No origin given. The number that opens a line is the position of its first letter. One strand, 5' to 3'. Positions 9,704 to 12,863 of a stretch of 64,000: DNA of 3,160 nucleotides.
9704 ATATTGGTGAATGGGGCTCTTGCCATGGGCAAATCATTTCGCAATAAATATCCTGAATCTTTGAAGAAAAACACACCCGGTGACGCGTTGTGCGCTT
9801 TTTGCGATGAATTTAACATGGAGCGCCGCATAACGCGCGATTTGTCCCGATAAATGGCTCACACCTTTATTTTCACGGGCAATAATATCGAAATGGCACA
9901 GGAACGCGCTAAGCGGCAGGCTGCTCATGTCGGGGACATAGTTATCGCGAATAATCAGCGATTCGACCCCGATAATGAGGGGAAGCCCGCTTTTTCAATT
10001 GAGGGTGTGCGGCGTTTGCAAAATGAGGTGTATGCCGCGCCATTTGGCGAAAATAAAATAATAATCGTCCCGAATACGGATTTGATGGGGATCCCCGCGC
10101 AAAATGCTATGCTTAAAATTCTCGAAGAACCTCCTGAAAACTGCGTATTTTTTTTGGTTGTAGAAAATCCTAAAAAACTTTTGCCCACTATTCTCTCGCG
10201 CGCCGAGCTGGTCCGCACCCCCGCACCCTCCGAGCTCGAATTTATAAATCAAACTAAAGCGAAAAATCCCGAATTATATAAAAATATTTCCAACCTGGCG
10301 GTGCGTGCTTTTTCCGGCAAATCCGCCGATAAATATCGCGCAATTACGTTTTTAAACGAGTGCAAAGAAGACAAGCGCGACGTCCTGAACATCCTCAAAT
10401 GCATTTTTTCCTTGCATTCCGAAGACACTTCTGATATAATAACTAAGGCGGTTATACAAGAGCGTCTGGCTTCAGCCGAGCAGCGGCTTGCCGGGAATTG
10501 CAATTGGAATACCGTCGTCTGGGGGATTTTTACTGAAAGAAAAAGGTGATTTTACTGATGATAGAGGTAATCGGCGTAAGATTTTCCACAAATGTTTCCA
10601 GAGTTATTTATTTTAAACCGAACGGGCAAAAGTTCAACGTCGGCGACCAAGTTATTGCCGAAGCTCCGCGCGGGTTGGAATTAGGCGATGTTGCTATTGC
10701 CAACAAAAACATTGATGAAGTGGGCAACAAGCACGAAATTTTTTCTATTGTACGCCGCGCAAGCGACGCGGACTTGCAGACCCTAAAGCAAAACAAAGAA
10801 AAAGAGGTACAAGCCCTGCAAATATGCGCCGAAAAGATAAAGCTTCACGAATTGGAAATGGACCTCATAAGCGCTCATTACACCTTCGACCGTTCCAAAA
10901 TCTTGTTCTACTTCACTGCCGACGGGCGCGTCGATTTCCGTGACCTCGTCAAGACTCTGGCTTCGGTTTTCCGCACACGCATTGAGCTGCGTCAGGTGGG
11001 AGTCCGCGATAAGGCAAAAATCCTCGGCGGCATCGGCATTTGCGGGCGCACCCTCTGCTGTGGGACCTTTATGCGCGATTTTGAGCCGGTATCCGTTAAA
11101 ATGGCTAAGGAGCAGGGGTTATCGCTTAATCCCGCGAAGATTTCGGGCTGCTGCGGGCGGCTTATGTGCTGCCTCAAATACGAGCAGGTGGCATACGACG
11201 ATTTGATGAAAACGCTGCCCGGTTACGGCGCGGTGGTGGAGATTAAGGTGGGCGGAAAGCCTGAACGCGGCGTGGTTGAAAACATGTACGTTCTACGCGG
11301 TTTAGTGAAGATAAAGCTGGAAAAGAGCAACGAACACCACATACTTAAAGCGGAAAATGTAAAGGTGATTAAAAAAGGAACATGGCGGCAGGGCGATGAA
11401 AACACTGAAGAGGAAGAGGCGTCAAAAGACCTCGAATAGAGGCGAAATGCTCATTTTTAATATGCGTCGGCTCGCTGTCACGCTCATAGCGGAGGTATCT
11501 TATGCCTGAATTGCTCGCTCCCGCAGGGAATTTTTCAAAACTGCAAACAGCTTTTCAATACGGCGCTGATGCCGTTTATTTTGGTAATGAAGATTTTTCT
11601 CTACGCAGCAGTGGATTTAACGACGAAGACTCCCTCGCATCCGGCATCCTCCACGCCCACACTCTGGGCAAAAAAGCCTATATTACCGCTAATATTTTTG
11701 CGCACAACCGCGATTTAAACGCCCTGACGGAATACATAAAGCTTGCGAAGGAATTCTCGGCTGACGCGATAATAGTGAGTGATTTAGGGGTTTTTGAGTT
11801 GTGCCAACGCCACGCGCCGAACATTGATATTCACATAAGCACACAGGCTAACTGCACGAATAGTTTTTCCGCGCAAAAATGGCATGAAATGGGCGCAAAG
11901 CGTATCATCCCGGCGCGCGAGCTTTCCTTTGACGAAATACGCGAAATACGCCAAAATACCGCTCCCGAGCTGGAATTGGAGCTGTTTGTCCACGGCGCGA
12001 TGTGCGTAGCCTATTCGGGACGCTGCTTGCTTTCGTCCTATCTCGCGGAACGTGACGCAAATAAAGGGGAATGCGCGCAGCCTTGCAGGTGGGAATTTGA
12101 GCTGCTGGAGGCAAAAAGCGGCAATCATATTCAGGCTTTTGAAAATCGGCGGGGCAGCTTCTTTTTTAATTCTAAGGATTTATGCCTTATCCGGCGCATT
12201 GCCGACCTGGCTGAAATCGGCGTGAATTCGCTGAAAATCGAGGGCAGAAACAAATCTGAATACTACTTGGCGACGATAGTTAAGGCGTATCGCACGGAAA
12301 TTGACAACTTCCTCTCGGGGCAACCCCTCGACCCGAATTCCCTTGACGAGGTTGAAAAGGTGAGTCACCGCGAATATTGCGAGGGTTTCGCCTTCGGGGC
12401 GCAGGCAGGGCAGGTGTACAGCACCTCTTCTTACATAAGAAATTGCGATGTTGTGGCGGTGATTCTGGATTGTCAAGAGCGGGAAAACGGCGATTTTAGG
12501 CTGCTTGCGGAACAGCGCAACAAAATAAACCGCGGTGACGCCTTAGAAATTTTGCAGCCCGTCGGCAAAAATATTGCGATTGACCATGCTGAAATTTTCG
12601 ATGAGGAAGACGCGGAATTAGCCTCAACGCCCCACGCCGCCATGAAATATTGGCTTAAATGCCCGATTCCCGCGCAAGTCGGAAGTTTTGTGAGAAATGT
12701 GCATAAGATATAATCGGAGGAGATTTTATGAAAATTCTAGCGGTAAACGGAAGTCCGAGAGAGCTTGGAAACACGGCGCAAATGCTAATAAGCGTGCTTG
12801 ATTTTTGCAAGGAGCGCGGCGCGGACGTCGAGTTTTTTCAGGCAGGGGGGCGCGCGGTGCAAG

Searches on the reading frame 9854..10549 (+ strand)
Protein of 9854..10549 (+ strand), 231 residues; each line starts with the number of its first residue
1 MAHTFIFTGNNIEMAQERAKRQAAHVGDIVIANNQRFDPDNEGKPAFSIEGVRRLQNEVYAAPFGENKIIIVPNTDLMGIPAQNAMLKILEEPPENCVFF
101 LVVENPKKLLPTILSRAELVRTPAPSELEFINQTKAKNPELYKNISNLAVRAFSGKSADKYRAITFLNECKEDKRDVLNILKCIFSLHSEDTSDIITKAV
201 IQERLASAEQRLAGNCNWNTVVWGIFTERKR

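Call 61: search_protein_families(library=pfam, proteins=[window:9854-10549:+], max_evalue=0.0001)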
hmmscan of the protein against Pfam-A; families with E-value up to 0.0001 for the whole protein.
window:9854-10549:+ (231 aa): 1 family
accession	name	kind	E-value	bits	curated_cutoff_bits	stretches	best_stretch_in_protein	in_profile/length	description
PF13177.12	DNA_pol3_delta2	-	2.5e-21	76.8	27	1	28-121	70-156/161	DNA polymerase III, delta subunit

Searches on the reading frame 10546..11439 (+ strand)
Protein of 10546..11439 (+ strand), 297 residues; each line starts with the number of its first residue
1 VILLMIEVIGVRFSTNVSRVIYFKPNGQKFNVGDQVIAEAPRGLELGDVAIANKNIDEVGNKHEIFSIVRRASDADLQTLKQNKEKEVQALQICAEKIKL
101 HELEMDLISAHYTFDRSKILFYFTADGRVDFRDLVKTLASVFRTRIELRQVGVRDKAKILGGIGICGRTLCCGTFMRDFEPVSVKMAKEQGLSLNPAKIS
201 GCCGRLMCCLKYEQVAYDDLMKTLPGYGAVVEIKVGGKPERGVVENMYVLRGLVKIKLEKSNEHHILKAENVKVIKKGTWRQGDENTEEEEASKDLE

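Call 61: search_protein_families(library=pfam, proteins=[window:10546-11439:+], max_evalue=0.0001)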
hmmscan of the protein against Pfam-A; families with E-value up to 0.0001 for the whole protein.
window:10546-11439:+ (297 aa): 1 family
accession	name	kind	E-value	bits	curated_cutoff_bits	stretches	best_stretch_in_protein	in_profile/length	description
PF04468.17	PSP1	-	1.4e-34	118.7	27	1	67-151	2-86/86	PSP1 C-terminal conserved region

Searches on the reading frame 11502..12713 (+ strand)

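Call 61: search_protein_families(library=pfam, proteins=[window:11502-12713:+], max_evalue=0.0001)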
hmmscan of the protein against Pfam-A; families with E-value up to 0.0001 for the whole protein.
window:11502-12713:+ (403 aa): 2 families
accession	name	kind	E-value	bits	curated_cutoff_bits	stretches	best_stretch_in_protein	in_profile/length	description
PF01136.24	Peptidase_U32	-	8.3e-88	294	22.4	1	73-300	2-230/233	Peptidase family U32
PF16325.11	Peptidase_U32_C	-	8.4e-19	68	28.2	1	313-398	1-83/83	Peptidase family U32 C-terminal domain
